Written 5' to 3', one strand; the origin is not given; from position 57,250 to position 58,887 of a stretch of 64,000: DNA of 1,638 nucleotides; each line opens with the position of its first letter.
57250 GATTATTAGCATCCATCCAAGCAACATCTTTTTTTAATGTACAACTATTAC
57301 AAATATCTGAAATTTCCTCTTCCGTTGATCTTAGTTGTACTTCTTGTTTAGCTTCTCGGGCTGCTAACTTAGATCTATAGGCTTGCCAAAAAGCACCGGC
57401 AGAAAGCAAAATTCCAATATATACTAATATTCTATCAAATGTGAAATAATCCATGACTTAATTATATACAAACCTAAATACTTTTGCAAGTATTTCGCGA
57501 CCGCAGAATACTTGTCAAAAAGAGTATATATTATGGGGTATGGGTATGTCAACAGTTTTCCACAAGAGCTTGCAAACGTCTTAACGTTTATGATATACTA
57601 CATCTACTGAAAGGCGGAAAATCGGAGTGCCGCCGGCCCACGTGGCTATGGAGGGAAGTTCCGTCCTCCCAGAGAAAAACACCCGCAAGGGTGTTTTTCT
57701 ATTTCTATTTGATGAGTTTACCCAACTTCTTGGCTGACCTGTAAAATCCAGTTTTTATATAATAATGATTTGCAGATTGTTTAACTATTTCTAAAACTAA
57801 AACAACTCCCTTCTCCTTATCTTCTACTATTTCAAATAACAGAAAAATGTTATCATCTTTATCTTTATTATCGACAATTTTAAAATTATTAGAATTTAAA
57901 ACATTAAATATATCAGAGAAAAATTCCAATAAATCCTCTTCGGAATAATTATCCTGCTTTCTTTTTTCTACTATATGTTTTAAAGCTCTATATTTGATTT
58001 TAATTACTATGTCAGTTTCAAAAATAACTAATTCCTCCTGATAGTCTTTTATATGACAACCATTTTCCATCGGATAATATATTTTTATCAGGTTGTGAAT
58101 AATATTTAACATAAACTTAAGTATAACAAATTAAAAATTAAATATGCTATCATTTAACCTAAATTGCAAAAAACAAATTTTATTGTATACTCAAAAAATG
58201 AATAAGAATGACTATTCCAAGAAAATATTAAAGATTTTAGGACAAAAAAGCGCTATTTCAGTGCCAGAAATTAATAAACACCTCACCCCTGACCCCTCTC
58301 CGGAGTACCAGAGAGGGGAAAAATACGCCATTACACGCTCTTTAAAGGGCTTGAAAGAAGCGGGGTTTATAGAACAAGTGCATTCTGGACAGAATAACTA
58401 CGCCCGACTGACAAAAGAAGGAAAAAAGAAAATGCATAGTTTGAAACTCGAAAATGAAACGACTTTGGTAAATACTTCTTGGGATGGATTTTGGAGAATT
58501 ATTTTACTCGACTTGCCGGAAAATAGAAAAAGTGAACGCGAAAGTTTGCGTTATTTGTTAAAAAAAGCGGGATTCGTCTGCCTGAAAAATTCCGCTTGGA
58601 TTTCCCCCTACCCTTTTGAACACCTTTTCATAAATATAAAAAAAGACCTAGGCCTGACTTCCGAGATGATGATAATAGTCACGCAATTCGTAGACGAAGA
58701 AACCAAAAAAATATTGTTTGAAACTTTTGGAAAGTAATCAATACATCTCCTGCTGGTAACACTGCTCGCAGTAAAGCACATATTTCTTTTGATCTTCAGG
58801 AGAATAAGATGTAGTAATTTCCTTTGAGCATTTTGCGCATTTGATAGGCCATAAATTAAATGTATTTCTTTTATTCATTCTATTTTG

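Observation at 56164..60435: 4.2-kb accessory block inserted between grpE and dnaK, with three small proteins co-transcribed with dnaK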

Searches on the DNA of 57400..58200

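Call 8: search_rna_families(source=window, start=57400, end=58200, threshold=evalue, max_evalue=10, show_alignments=3)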
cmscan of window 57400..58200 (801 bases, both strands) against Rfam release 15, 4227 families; matches with E-value up to 10: 6.
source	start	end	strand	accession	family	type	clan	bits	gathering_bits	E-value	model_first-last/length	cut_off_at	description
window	57941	58020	-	RF03091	Clostridium-PBP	Gene; sRNA;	-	21.8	94.4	2.8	1-73/73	no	Clostridium-PBP RNA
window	57652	57703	-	RF01706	Gut-1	Gene; sRNA;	-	18.4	50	0.87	1-77/77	no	Gut-1 RNA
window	57618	57702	+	RF00106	RNAI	Gene; antisense;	-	18.2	47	0.93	1-102/102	no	RNAI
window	57658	57704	+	RF01341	CRISPR-DR30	Gene; CRISPR;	-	16.7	50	3.2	1-38/38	no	CRISPR RNA direct repeat element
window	57703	57761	+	RF00339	snoR60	Gene; snRNA; snoRNA; CD-box;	CL00074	15.2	40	5.8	1-72/72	no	Small nucleolar RNA snoR60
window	57849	57868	-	RF01905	HOTAIR_2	Gene; lncRNA;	-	11.3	60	7.3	50-69/69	no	HOTAIR conserved region 2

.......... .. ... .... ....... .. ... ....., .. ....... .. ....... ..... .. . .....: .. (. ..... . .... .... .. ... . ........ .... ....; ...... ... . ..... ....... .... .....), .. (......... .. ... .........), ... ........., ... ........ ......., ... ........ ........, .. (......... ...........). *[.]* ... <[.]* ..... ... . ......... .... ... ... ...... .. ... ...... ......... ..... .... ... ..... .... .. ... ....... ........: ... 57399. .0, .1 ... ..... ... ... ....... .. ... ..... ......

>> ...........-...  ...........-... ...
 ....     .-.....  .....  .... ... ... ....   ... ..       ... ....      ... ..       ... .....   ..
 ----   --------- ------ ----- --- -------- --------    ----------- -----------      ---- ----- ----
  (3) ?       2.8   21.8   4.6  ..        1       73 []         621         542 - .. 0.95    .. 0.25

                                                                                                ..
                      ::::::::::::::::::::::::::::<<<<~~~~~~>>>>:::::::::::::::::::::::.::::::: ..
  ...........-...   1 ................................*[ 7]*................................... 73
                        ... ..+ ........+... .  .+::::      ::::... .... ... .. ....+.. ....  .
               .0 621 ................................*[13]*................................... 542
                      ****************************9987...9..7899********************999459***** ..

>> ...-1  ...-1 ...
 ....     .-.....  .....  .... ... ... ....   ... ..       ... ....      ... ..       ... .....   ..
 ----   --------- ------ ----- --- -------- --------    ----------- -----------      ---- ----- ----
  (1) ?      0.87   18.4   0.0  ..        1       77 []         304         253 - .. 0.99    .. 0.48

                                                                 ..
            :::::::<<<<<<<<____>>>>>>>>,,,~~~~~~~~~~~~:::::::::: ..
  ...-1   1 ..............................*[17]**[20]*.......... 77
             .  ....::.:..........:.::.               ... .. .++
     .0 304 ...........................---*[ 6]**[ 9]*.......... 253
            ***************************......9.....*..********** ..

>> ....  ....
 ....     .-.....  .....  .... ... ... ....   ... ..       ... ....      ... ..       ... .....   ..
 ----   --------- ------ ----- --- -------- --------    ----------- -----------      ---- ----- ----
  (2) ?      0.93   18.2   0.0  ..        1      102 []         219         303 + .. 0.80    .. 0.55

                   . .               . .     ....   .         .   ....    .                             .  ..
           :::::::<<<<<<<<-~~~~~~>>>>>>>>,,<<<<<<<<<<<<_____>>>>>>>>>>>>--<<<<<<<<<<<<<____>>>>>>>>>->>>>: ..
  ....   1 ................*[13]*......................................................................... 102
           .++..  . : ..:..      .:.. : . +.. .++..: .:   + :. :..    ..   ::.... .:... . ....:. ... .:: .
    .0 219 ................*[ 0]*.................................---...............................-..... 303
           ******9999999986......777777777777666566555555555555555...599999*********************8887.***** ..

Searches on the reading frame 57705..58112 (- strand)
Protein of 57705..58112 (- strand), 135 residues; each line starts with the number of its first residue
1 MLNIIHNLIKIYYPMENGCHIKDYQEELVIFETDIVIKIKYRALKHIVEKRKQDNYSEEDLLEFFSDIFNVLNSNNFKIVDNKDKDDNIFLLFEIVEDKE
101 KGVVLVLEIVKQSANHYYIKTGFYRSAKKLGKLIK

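Call 4: search_protein_families(library=pfam, proteins=[window:57705-58112:-], max_evalue=0.1)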
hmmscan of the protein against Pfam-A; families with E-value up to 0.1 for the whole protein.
window:57705-58112:- (135 aa): 1 family
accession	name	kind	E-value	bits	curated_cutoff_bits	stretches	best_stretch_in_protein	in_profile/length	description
PF05223.17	MecA_N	-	0.093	13.5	22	0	40-89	17-69/117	NTF2-like N-terminal transpeptidase domain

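Call 20: search_protein_families(library=ncbifam, proteins=[window:57705-58112:-], max_evalue=0.1)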
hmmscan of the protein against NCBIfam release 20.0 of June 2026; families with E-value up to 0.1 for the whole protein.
window:57705-58112:- (135 aa): 1 family
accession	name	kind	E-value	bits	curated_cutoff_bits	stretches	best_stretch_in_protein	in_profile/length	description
NF049867.1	TP0183_fam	equivalog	0.062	12.3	140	1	73-130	71-126/286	TP0183 family DNA metabolism protein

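Call 21: search_protein_families(library=phrogs, proteins=[window:57705-58112:-], max_evalue=0.1)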
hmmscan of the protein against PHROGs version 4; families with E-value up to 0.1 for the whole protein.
window:57705-58112:- (135 aa): 3 families
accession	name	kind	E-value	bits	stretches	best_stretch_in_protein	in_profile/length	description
phrog_26730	-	unknown function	0.018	16.2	1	37-86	21-67/122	-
phrog_11736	-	unknown function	0.058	12.4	1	39-85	32-78/780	-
phrog_5693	-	unknown function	0.069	14.7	1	17-99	7-91/96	-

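Call 90: search_protein_families(library=padloc, proteins=[window:57705-58112:-], max_evalue=0.01)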
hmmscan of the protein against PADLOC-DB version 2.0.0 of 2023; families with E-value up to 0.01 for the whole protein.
window:57705-58112:- (135 aa): 0 families

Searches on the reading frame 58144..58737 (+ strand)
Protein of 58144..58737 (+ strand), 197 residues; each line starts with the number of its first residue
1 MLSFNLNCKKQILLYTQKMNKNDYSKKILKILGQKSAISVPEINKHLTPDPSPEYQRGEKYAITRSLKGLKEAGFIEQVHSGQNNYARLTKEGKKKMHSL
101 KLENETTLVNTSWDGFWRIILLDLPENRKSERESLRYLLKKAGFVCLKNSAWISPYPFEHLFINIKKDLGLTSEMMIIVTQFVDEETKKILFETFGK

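Call 4: search_protein_families(library=pfam, proteins=[window:58144-58737:+], max_evalue=0.1)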
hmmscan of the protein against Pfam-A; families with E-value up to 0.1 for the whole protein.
window:58144-58737:+ (197 aa): 4 families
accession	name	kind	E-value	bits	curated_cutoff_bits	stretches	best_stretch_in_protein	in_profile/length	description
PF20803.2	PaaX_M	-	2.7e-19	69.5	24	1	111-188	2-79/83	PaaX protein central Cas2-like domain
PF22665.2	DUF6293_C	-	0.00021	22.1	27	1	25-95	33-96/101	DUF6293 C-terminal winged helix domain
PF08461.16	HTH_12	-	0.015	15.7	21.4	1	27-96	2-65/66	Ribonuclease R winged-helix domain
PF12174.13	RST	-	0.099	13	22.7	0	150-195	4-45/67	RCD1-SRO-TAF4 (RST) plant domain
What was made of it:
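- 58198..58737 (+): PaaX-like regulator: wHTH plus the Cas2-like PaaX_M domain, with no PaaX_C. It is divergent from dnaK and has its own leaderless-type promoter at 58164-58191. Pfam PaaX_M, E 2.7e-19 (call 4).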

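Call 20: search_protein_families(library=ncbifam, proteins=[window:58144-58737:+], max_evalue=0.1)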
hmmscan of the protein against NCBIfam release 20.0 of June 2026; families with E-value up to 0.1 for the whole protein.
window:58144-58737:+ (197 aa): 3 families
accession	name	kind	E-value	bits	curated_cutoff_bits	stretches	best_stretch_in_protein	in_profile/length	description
TIGR02277.1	PaaX_trns_reg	equivalog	3.1e-10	40.1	264.55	1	66-173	40-140/279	phenylacetic acid degradation operon negative regulatory protein PaaX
NF033788.1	HTH_metalloreg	subfamily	0.014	15.2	55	0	61-95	40-74/77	metalloregulator ArsR/SmtB family transcription factor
NF045593.1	bilirub_TF_BilQ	equivalog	0.061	13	125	1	62-101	60-102/135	bilirubin utilization transcriptional regulator BilQ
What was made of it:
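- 58198..58737 (+): TIGR02277 scores 40 bits, far below its 264-bit cut-off (call 20).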

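Call 21: search_protein_families(library=phrogs, proteins=[window:58144-58737:+], max_evalue=0.1)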
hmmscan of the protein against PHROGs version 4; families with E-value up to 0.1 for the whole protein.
window:58144-58737:+ (197 aa): 4 families
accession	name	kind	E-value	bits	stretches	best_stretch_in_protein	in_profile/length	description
phrog_4278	-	unknown function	0.0067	17.2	1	28-99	36-106/127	-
phrog_2440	-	transcription regulation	0.011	16.7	1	26-94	31-92/126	transcriptional regulator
phrog_1687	-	transcription regulation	0.012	16.6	0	61-96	31-65/162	MarR family transcrition regulator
phrog_12817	-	transcription regulation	0.024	15.6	1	19-95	69-138/151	transcriptional regulator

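Call 22: search_solved_structures(query=window:58198-58737:+, max_evalue=1, show_alignments=2)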
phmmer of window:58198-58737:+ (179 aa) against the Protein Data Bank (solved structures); distinct sequences matched with E-value up to 1: 1.
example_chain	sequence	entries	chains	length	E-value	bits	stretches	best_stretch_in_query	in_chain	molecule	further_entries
2v3m_A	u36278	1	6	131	0.067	16.2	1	21-142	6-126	NAF1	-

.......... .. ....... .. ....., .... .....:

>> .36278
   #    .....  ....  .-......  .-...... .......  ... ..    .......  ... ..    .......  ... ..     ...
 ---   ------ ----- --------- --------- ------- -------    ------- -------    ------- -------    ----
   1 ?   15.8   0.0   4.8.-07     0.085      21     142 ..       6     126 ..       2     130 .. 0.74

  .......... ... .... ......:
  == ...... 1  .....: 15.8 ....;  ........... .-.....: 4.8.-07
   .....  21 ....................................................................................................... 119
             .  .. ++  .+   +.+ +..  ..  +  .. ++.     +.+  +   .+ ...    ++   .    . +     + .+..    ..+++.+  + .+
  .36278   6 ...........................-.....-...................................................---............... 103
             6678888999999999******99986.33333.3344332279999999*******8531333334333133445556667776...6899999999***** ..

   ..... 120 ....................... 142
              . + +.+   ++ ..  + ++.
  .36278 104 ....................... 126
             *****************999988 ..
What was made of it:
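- Tried and rejected: The regulator alone gave nothing (call 22).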

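Call 49: find_homologous_proteins(query=window:58198-58737:+, max_evalue=0.001)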
Query window:58198-58737:+ (179 aa): 2007 proteins with E <= 0.001 among 2079 candidates; the best 120 are listed.
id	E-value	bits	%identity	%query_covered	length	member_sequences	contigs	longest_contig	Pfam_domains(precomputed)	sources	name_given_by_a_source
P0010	3.2e-114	397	100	100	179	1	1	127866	PF20803.3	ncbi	ncbi:MAG: hypothetical protein V4439_03065 [Patescibacteria group bacterium]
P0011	5.0e-96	337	89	100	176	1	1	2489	PF20803.3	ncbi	-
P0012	1.1e-94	333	88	100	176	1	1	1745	PF20803.3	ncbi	-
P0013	6.1e-89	314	80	99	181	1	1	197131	PF20803.3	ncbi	ncbi:MAG: hypothetical protein V4504_00185 [Patescibacteria group bacterium]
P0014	4.9e-88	311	80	99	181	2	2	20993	PF20803.3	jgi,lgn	jgi:DNA-binding transcriptional regulator PaaX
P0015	9.7e-88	310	80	99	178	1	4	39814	PF20803.3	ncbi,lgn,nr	ncbi:hypothetical protein HYW72_00195 [Candidatus Nomurabacteria bacterium]|nr:hypothetical protein 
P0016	1.3e-87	310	80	99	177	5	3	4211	PF20803.3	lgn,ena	-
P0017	2.5e-87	309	80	99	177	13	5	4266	PF20803.3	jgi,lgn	jgi:DNA-binding transcriptional regulator PaaX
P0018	4.8e-87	308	79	99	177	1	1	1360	PF20803.3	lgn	-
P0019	5.9e-87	308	79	99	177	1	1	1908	PF20803.3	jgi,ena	-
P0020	6.6e-87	308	79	98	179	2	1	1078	PF20803.3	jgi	jgi:DNA-binding transcriptional regulator PaaX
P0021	7.1e-87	308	78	99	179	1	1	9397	PF20803.3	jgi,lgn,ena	-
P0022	9.0e-87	307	79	99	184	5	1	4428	PF20803.3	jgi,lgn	jgi:DNA-binding transcriptional regulator PaaX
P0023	1.0e-86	307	79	99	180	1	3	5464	PF20803.3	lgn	-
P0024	1.1e-86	307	77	99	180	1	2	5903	PF20803.3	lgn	-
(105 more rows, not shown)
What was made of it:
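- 58198..58737 (+): 2007 homologs found; the 120 best are 68-100% identical, all but three of them 74-100% (call 49).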

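Call 50: find_encoding_contigs(protein=P0011, flank=5000, max_places=2)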
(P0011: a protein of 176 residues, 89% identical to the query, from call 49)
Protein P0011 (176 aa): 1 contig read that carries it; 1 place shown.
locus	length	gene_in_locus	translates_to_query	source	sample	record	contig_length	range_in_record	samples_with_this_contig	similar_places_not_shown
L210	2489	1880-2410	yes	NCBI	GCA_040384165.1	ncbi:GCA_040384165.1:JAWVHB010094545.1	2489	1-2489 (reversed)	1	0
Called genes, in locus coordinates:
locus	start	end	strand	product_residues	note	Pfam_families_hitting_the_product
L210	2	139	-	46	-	?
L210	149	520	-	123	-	-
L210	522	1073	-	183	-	-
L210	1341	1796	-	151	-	-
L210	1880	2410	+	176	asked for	PF20803:PaaX_M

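Call 51: find_encoding_contigs(protein=P0012, flank=5000, max_places=2)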
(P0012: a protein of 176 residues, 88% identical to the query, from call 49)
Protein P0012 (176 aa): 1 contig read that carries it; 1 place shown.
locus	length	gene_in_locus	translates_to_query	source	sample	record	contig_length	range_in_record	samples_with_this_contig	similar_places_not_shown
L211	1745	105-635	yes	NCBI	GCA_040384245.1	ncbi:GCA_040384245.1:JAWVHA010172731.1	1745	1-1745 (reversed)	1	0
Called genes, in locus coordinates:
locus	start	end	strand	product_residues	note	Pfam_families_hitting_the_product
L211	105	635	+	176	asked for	PF20803:PaaX_M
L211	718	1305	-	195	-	PF01025:GrpE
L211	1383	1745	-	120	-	?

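Call 61: predict_structure(alignment_id=A1)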
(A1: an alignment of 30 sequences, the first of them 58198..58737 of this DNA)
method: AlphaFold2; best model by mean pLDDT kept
length: 179 residues; sequences in the alignment: 30
mean_pLDDT: 64.3   pTM: 0.43
mean pLDDT of the five models: 64.3, 62.9, 48.2, 41.1, 40.7
residues with pLDDT >= 90: 8; 70-90: 60; 50-70: 65; < 50: 46
segments of 3 or more residues with pLDDT < 50: 83-100, 129-145, 176-179
pLDDT, mean of each block of 10 residues (from residue 1): 71 85 84 68 83 90 86 80 43 42 58 66 54 39 48 51 55 51
secondary structure, 60 per line:
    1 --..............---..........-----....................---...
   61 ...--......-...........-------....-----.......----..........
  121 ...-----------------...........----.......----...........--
elements in order: H3-16 H22-29 H35-54 E58-63 E66-71 H73-83 E91-94 E100-106 H111-123 H141-151 E156-162 H167-177
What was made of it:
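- The C-terminal half of the AF2 model of the regulator is poor (pLDDT about 40-58, call 61).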

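Call 65: fold_search(model_id=the predicted structure, library=pdb)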
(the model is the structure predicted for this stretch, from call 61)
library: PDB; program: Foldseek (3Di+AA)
matches with E <= 10: 1267; with E <= 0.001: 1
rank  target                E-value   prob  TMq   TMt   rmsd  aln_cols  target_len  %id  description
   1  8a39_AP1              2.3e-04  1.00  0.37  0.23  13.8       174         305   16  Crystal Structure of PaaX from Escherichia coli W (released 2023-07-05)
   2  4jba_B                2.5e-03  1.00  0.32  0.42  10.4       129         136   21  Crystal Structure of the Oxidized Form of MarR from E.coli (released 2013-10-16)
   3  3f6v                  3.5e-03  1.00  0.32  0.56   4.5        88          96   19  Crystal structure of Possible transcriptional regulator for arsenical resistance (released 2008-11-25)
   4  5k5q_A                4.6e-03  1.00  0.32  0.62  10.2       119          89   15  Structure of AspA-DNA complex: novel centromere bindng protein-centromere complex (released 2016-06-01)
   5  5k5q_C                5.5e-03  1.00  0.32  0.59   3.2        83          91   17  Structure of AspA-DNA complex: novel centromere bindng protein-centromere complex (released 2016-06-01)
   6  4rs8_B                6.3e-03  1.00  0.34  0.70   2.8        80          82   21  Apo structure of novel pNOB8 plasmid centromere binding protein (released 2015-09-16)
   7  4rs8_A                6.7e-03  1.00  0.34  0.69   2.8        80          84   21  Apo structure of novel pNOB8 plasmid centromere binding protein (released 2015-09-16)
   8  6fai_l                7.1e-03  0.97  0.37  0.24  15.0       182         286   11  Structure of a eukaryotic cytoplasmic pre-40S ribosomal subunit (released 2018-02-28)
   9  3cta                  8.1e-03  0.99  0.34  0.33  11.5       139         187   11  Crystal structure of riboflavin kinase from Thermoplasma acidophilum (released 2008-04-29)
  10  5f7q_L                1.1e-02  0.91  0.28  0.14  10.8       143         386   12  ROK repressor Lmo0178 from Listeria monocytogenes bound to operator (released 2016-09-07)
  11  3cjn                  1.2e-02  0.99  0.31  0.37  12.2       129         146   15  Crystal structure of transcriptional regulator, MarR family, from Silicibacter pomeroyi (released 2008-03-25)
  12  5f7q_C                1.2e-02  0.90  0.28  0.14  10.8       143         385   12  ROK repressor Lmo0178 from Listeria monocytogenes bound to operator (released 2016-09-07)
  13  6rbd_l                1.2e-02  0.69  0.31  0.22  15.2       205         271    9  State 1 of yeast Tsr1-TAP Rps20-Deltaloop pre-40S particles (released 2019-06-26)
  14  4ooi_C                1.3e-02  1.00  0.34  0.61   2.8        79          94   20  Reduced HlyU from Vibrio cholerae N16961 (released 2014-12-31)
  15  6uvu_A                1.3e-02  1.00  0.32  0.49   3.0        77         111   17  Crystal structure of the AntR antimony-specific transcriptional repressor (released 2020-11-04)
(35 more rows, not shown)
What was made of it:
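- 58198..58737 (+): The best PDB fold match is E. coli PaaX 8a39, followed by MarR/ArsR proteins (call 65; weak model, pLDDT 64).
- On PaaX family (Pfam PaaX / PaaX_M / PaaX_C; TIGR02277): The N-terminal 80 residues of the AF2 model have pLDDT 68-90 and match MarR/ArsR/PaaX wHTH folds (calls 61, 65).
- PaaX_M plus wHTH (calls 4, 20, 65).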

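Call 90: search_protein_families(library=padloc, proteins=[window:58198-58737:+], max_evalue=0.01)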
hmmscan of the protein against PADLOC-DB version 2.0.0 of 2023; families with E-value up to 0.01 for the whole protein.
window:58198-58737:+ (179 aa): 4 families
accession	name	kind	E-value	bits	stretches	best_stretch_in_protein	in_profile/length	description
PDLC01879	CARF3--CARF_TM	-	0.00012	19.8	1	9-82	160-220/222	-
PDLC01875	CARF3--CARF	-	0.0025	15.6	1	5-76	146-208/219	-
PDLC01846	CARF3--CARF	-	0.003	15.1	1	2-76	207-282/289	-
PDLC01847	CARF3--CARF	-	0.0068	14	1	40-83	191-236/239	-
